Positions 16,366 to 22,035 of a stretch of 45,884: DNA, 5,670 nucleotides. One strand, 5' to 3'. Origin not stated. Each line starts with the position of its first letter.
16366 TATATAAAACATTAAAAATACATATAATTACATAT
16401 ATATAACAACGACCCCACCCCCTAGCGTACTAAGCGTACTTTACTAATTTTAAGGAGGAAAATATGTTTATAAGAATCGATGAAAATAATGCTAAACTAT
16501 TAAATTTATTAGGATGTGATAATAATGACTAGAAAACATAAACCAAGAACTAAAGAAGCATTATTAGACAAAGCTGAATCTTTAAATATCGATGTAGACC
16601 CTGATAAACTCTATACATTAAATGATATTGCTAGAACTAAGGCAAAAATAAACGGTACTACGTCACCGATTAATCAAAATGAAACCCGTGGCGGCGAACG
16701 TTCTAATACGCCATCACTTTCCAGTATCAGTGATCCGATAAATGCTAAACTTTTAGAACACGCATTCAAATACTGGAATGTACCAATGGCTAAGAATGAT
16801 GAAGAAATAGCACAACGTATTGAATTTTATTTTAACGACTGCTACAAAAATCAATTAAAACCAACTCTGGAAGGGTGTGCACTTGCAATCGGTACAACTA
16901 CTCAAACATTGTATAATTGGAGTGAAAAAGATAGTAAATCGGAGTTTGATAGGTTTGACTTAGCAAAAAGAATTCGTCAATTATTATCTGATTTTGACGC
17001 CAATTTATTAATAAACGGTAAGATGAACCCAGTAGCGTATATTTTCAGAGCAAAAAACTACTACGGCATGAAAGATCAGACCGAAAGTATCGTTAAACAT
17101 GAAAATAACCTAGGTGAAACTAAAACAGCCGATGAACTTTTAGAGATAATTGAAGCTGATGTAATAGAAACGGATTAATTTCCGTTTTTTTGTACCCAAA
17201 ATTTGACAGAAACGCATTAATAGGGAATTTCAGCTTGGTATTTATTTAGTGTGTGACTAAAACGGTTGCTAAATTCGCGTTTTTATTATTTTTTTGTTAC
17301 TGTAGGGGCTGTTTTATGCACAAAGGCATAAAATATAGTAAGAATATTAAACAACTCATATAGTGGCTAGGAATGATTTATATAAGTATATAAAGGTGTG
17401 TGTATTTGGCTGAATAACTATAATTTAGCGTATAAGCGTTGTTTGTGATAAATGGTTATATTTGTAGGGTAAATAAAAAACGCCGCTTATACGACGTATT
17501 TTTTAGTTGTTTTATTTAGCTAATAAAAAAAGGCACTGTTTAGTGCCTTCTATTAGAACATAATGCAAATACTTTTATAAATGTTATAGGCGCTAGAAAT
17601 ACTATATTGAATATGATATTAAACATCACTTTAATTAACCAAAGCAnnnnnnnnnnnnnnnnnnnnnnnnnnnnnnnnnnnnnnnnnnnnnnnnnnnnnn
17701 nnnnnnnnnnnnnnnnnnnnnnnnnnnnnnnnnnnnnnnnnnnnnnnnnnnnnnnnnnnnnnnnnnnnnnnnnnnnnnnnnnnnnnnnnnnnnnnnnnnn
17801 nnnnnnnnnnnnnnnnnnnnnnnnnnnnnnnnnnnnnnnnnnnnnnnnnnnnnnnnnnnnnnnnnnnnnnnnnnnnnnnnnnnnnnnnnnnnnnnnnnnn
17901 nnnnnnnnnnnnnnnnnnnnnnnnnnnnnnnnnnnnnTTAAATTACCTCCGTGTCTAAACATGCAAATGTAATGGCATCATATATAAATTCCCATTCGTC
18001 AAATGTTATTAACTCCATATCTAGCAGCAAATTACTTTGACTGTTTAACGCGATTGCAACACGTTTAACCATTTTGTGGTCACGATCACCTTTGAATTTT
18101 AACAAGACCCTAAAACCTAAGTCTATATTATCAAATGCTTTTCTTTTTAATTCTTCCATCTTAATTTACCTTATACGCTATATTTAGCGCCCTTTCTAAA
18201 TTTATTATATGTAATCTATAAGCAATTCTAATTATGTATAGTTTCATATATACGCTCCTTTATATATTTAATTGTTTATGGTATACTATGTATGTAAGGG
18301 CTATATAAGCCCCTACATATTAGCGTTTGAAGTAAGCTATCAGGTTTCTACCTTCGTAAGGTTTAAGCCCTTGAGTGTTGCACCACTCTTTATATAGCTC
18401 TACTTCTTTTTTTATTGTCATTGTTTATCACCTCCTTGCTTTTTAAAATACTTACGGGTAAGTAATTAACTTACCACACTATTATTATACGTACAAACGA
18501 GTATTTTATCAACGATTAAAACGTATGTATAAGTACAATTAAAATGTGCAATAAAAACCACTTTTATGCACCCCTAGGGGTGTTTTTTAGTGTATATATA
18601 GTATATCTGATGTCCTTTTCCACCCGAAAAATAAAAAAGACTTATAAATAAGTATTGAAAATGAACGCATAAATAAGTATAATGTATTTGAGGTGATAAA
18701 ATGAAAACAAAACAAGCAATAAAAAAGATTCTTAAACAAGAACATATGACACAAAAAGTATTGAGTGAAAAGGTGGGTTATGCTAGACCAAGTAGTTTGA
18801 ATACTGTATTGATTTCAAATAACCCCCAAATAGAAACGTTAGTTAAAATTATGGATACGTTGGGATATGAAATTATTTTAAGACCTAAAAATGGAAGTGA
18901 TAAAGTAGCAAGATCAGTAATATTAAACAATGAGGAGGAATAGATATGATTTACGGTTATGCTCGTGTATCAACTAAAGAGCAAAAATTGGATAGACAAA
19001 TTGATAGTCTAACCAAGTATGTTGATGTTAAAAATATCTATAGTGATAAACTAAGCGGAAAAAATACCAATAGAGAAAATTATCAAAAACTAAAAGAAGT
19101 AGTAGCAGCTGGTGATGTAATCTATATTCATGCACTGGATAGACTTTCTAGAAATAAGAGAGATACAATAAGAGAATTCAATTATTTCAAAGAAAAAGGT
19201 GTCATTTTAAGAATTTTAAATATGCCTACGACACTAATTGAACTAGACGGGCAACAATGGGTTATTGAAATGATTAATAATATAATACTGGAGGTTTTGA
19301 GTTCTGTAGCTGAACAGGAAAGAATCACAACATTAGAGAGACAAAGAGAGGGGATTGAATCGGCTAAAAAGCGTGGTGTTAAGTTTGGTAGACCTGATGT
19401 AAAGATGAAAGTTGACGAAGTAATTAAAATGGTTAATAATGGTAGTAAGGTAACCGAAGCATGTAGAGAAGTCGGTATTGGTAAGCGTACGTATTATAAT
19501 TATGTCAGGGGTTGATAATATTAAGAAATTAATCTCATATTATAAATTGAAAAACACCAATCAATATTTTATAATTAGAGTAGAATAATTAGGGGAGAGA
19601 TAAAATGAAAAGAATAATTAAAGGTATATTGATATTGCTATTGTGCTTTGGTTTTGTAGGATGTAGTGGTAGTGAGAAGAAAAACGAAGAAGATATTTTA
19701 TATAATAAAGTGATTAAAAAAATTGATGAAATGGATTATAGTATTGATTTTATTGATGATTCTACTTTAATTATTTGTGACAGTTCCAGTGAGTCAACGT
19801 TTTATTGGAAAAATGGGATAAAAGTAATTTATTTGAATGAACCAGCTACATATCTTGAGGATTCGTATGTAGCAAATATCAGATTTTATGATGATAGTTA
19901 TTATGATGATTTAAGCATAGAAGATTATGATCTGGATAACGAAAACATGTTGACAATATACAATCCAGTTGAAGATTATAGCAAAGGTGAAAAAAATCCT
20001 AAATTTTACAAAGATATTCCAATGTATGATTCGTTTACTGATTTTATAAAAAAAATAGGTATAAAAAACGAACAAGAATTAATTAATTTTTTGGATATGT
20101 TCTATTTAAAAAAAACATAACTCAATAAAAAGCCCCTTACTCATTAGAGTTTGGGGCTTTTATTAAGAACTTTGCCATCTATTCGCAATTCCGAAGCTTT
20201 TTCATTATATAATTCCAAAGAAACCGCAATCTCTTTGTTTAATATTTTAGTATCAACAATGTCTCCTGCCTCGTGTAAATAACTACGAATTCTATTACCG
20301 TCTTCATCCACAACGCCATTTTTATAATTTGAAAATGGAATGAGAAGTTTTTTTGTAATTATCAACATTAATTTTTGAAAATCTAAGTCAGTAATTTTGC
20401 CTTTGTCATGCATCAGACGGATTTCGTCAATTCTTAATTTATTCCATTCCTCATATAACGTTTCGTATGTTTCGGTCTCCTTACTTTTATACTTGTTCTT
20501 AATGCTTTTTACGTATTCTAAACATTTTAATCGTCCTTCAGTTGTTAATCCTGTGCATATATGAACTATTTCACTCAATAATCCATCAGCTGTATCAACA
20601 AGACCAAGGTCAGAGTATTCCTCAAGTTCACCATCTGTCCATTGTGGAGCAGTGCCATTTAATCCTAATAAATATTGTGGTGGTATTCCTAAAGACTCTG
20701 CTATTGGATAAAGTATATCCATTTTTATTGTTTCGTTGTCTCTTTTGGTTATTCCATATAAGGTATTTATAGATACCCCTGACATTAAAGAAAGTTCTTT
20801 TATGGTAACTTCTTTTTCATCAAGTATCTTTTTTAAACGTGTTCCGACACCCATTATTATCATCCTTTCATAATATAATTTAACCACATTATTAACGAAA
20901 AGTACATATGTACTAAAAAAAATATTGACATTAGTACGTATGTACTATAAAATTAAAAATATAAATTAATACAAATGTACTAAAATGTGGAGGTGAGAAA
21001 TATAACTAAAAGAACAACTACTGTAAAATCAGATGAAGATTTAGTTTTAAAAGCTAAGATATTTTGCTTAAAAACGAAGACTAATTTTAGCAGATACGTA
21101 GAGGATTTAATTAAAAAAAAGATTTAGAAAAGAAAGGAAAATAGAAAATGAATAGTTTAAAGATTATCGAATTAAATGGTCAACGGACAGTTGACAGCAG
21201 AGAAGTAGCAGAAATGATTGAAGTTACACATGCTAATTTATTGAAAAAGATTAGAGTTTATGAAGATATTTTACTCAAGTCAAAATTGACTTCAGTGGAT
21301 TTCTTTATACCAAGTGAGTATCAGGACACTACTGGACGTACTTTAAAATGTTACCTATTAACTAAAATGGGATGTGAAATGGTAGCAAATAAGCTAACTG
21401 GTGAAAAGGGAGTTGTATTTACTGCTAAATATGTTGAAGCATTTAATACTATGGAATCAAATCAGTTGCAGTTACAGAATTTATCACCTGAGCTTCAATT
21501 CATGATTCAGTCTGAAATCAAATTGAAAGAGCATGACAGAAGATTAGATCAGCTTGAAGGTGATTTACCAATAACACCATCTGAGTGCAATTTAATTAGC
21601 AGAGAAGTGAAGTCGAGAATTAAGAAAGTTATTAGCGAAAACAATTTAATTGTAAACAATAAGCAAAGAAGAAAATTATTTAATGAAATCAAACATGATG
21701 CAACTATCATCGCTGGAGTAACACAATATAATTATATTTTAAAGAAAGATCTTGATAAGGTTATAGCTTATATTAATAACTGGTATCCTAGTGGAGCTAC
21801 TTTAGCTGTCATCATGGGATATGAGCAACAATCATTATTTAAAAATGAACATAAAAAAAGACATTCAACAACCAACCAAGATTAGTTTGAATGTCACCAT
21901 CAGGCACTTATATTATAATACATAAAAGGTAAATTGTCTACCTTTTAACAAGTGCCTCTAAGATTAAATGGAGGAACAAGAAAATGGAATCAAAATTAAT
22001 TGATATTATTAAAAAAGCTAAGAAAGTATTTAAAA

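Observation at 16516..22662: TerS-like gene separated from TerL by a ~5.5 kb accessory island with its own regulators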

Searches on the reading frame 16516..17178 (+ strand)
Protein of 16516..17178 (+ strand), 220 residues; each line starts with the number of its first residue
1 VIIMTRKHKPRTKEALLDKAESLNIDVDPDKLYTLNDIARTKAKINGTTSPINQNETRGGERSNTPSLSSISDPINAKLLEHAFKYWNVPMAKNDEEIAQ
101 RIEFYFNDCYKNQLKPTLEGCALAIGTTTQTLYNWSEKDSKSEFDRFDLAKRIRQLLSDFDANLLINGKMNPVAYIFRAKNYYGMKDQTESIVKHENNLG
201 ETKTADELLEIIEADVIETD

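Call 3: search_protein_families(library=pfam, proteins=[window:16516-17178:+], max_evalue=0.1)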
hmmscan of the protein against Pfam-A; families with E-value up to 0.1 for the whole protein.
window:16516-17178:+ (220 aa): 1 family
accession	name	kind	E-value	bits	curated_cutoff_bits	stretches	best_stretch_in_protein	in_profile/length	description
PF16677.11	GP3_package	-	3.4e-11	43.7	29.4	1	94-190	8-104/105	DNA-packaging protein gp3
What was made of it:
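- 16516..17178 (+): terS, the terminase small subunit (P22 gp3-type). The probable true start is ATG 16525. Pfam GP3_package 3.4e-11, above the cut-off (call 3).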

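Call 4: search_protein_families(library=phrogs, proteins=[window:16516-17178:+], max_evalue=0.01)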
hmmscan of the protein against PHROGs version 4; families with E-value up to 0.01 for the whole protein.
window:16516-17178:+ (220 aa): 1 family
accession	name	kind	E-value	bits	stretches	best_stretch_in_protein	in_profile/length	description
phrog_606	-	head and packaging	1.5e-08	35.9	1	90-203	23-148/167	terminase small subunit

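Call 41: search_solved_structures(query=window:16516-17178:+, max_evalue=1, show_alignments=1)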
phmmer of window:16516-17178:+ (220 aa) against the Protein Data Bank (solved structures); distinct sequences matched with E-value up to 1: 2.
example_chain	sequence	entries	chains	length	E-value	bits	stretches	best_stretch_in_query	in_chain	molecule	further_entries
7f6v_A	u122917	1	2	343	0.87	12.2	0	121-193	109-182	Ion channel TACAN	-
7n7p_A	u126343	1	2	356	0.91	12.2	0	121-193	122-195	Ion channel TACAN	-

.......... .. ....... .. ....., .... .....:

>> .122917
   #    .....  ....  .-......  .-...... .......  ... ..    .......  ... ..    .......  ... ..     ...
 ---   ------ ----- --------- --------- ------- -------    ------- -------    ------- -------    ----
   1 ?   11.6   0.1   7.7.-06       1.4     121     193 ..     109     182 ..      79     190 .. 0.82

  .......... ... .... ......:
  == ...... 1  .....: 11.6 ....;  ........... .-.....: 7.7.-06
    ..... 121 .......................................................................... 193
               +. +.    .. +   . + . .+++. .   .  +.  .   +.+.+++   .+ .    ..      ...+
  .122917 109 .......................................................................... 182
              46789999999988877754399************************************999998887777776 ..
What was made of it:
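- On Terminase small subunit (P22 gp3-type, Pfam PF16677 / PHROG 606): No close solved structure by sequence (call 41).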

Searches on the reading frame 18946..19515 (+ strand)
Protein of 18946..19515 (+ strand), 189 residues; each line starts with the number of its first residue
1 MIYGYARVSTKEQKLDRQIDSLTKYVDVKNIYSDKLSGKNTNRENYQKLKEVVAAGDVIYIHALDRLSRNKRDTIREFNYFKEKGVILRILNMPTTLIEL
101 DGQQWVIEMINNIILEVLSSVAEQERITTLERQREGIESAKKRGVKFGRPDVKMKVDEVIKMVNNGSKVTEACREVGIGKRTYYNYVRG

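Call 3: search_protein_families(library=pfam, proteins=[window:18946-19515:+], max_evalue=0.1)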
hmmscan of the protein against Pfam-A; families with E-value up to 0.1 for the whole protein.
window:18946-19515:+ (189 aa): 7 families
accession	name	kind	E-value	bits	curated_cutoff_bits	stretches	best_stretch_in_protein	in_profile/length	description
PF00239.26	Resolvase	-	1.5e-30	106.6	23.3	1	2-145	1-144/145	Resolvase, N terminal domain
PF02796.21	HTH_7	-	7e-05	23.3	23.8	1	150-186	4-41/45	Helix-turn-helix domain of resolvase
PF13384.12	HTH_23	-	0.0017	18.6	24.6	1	159-188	10-39/50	Homeodomain-like domain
PF01527.26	HTH_Tnp_1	-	0.011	16.4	24.1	1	158-188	14-45/75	Transposase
PF13551.12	HTH_29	-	0.017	15.7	28.1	1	159-187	4-33/64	Winged helix-turn helix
PF13518.12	HTH_28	-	0.023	15.2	25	1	158-188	4-34/52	Helix-turn-helix domain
PF13022.12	HTH_Tnp_1_2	-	0.087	13.4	27.9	0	169-186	29-46/122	Helix-turn-helix of insertion element transposase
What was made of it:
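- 18946..19515 (+): SerRec, a small serine recombinase of the resolvase type (YARVS and DRLSR motifs). Part of the conserved core. Resolvase 1.5e-30 plus HTH_7 (call 3).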

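Call 4: search_protein_families(library=phrogs, proteins=[window:18946-19515:+], max_evalue=0.01)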
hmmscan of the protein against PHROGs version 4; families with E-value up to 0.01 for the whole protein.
window:18946-19515:+ (189 aa): 6 families
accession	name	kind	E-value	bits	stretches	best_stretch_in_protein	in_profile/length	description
phrog_125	-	DNA, RNA and nucleotide metabolism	1.5e-50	173.1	1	1-187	21-200/254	DNA invertase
phrog_95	-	integration and excision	7.2e-22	78.7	1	3-145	91-238/651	integrase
phrog_8275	-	DNA, RNA and nucleotide metabolism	2.9e-06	28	1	1-48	1-47/51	DNA invertase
phrog_4102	-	head and packaging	0.00019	22.7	1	154-188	21-52/166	terminase small subunit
phrog_10408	-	unknown function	0.0055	17.3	0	160-186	15-41/49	-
phrog_664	-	DNA, RNA and nucleotide metabolism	0.0098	16.7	0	129-189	66-123/210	DNA binding protein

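Call 43: search_solved_structures(query=window:18946-19515:+, max_evalue=1e-10)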
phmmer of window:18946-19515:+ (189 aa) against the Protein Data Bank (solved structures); distinct sequences matched with E-value up to 1e-10: 15.
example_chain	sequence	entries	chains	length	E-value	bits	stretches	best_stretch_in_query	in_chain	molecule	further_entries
2r0q_C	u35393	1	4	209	6.2e-27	97.8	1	1-185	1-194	Putative transposon Tn552 DNA-invertase bin3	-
5cy1_A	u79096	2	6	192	6.4e-26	94.5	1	2-186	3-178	Transposon Tn3 resolvase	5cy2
1gdt_A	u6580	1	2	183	3.8e-23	85.4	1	2-187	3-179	PROTEIN (GAMMA DELTA RESOLVASE)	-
1zr2_A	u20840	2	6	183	2.5e-22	82.7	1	2-187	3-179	Transposon gamma-delta resolvase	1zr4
2gm4_A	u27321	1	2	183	4.2e-22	82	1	2-187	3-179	Transposon gamma-delta resolvase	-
5c32_B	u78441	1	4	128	2.3e-19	73.1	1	1-126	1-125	Putative transposon Tn552 DNA-invertase bin3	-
5c34_B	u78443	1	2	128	4.3e-19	72.2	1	1-126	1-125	Putative transposon Tn552 DNA-invertase bin3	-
1gdr_A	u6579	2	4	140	5.9e-19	71.8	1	2-147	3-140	GAMMA DELTA-RESOLVASE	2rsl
5c31_A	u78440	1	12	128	6.1e-19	71.7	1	1-126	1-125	Sin, putative plasmid resolvase dimer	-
5c35_A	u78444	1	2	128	8.8e-19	71.2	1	1-126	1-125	Recombinase Sin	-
3pkz_A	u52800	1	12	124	6.4e-18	68.4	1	1-125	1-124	Recombinase Sin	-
2gm5_A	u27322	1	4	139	2e-16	63.5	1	2-140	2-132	Transposon gamma-delta resolvase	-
1ght_A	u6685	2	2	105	5.4e-14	55.6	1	2-92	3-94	TRANSPOSON GAMMA-DELTA RESOLVASE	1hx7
4m6f_A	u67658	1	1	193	3.1e-13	53.2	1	1-157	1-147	DNA-invertase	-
3uj3_X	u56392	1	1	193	1.2e-12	51.2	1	1-155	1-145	DNA-invertase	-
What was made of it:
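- On Small serine recombinase (resolvase/invertase): Sin, Tn3 and γδ are the best PDB matches (call 43).
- A 189-aa resolvase-type enzyme is not an integrase-type large serine recombinase (call 43). The protein is closer to the Sin, Tn3 and γδ resolvases than to Gin (call 43). It is a resolvase type, not an invertase type (call 43).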

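Call 44: search_protein_families(library=padloc, proteins=[window:18946-19515:+], max_evalue=0.01)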
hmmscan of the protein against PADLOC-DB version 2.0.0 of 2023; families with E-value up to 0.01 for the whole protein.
window:18946-19515:+ (189 aa): 2 families
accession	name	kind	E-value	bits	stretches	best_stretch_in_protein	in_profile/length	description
PDLC02590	DrmC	-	0.00017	20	1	157-186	12-41/88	DrmC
PDLC01631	Cas6f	-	0.0089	14.4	0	82-143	47-108/180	"CAS-I,CAS-II,CAS-III,CAS-IV,CAS-V,CAS-VI; crRNAmaturation"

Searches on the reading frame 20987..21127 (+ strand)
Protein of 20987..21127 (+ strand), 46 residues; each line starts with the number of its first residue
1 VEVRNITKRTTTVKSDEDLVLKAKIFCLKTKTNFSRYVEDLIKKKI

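Call 3: search_protein_families(library=pfam, proteins=[window:20987-21127:+], max_evalue=0.1)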
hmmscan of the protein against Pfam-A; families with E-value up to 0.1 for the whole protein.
window:20987-21127:+ (46 aa): 1 family
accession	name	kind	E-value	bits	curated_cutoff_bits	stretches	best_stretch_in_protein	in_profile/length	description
PF19891.5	DUF6364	-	0.023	15.6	27.3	1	12-44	6-38/70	Family of unknown function (DUF6364)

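Call 4: search_protein_families(library=phrogs, proteins=[window:20987-21127:+], max_evalue=0.01)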
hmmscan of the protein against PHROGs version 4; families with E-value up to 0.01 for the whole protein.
window:20987-21127:+ (46 aa): 0 families

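Call 44: search_protein_families(library=padloc, proteins=[window:20987-21127:+], max_evalue=0.01)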
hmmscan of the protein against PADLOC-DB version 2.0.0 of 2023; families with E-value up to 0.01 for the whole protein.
window:20987-21127:+ (46 aa): 0 families

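Call 62: search_solved_structures(query=window:20987-21127:+, max_evalue=10)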
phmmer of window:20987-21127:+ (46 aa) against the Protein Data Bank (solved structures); distinct sequences matched with E-value up to 10: 1.
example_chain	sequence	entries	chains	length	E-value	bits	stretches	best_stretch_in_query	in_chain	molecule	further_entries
2kel_A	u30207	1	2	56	0.16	15.6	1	11-44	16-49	Uncharacterized protein 56B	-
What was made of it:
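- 20987..21127 (+): RHH46, a probable ribbon-helix-helix protein in the position that Arc occupies in P22. The evidence is weak: DUF6364 0.023 (call 3) and PDB 2kel E 0.16 (call 62).
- On P22 immI-like secondary immunity module: RHH46 gives DUF6364 at 0.023 and PDB 2kel at 0.16 (calls 3, 62).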

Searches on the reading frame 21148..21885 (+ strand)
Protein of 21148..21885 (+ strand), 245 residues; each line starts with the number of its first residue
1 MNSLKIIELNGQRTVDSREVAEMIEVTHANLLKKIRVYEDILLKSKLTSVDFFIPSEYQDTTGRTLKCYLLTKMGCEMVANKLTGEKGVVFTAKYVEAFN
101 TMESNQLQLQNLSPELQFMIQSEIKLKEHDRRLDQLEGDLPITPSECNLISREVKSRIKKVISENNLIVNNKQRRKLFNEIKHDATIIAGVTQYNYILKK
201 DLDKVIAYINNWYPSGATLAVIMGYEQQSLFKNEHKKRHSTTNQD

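Call 3: search_protein_families(library=pfam, proteins=[window:21148-21885:+], max_evalue=0.1)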
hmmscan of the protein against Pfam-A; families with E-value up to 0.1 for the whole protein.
window:21148-21885:+ (245 aa): 3 families
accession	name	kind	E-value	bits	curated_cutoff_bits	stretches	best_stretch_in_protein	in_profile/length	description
PF09669.15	Phage_pRha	-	2.5e-23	82.9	29.9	1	15-103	1-90/91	Phage regulatory protein Rha (Phage_pRha)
PF10552.14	ORF6C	-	3.7e-14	53.1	22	1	117-219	7-111/114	ORF6C domain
PF16697.10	Yop-YscD_cpl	-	0.068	13.9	33.2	0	139-193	33-87/94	Inner membrane component of T3SS, cytoplasmic domain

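Call 4: search_protein_families(library=phrogs, proteins=[window:21148-21885:+], max_evalue=0.01)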
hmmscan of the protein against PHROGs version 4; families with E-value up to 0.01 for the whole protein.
window:21148-21885:+ (245 aa): 11 families
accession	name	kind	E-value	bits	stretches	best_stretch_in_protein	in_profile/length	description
phrog_373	-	transcription regulation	2.6e-58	199.1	1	1-234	86-332/373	anti-repressor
phrog_63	-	transcription regulation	6.9e-25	89.2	1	3-123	119-241/431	anti-repressor Ant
phrog_518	-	transcription regulation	4e-18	66.9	1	9-190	18-200/268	Rha-like transcriptional regulator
phrog_463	-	transcription regulation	1.4e-17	65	1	96-231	89-247/250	anti-repressor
phrog_2657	-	transcription regulation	8.1e-17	62.3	1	4-107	13-115/243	transcriptional regulator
phrog_1726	-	transcription regulation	1.2e-15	59.1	1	2-128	5-138/264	anti-repressor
phrog_821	-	transcription regulation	5.8e-14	53.3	1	7-105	156-250/324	transcriptional regulator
phrog_995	-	transcription regulation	6.8e-13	49.7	1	4-115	110-217/307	transcriptional regulator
phrog_10324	-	transcription regulation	6.9e-09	36.9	1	13-114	4-102/205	anti-repressor Ant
phrog_18886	-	unknown function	7.6e-09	36.4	1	10-184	14-187/269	-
phrog_4936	-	transcription regulation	0.00059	20.8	1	3-144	3-133/257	transcriptional regulator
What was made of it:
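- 21148..21885 (+): Rha245, a Rha/ORF6C antirepressor-type protein. Phage_pRha 2.5e-23; ORF6C 3.7e-14; PHROG 373 2.6e-58 (calls 3, 4).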

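Call 44: search_protein_families(library=padloc, proteins=[window:21148-21885:+], max_evalue=0.01)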
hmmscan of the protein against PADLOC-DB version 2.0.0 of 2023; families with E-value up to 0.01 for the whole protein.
window:21148-21885:+ (245 aa): 1 family
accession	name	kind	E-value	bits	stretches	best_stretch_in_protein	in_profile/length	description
PDLC04856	PDC-S05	-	0.008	13.9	0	60-136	77-154/177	-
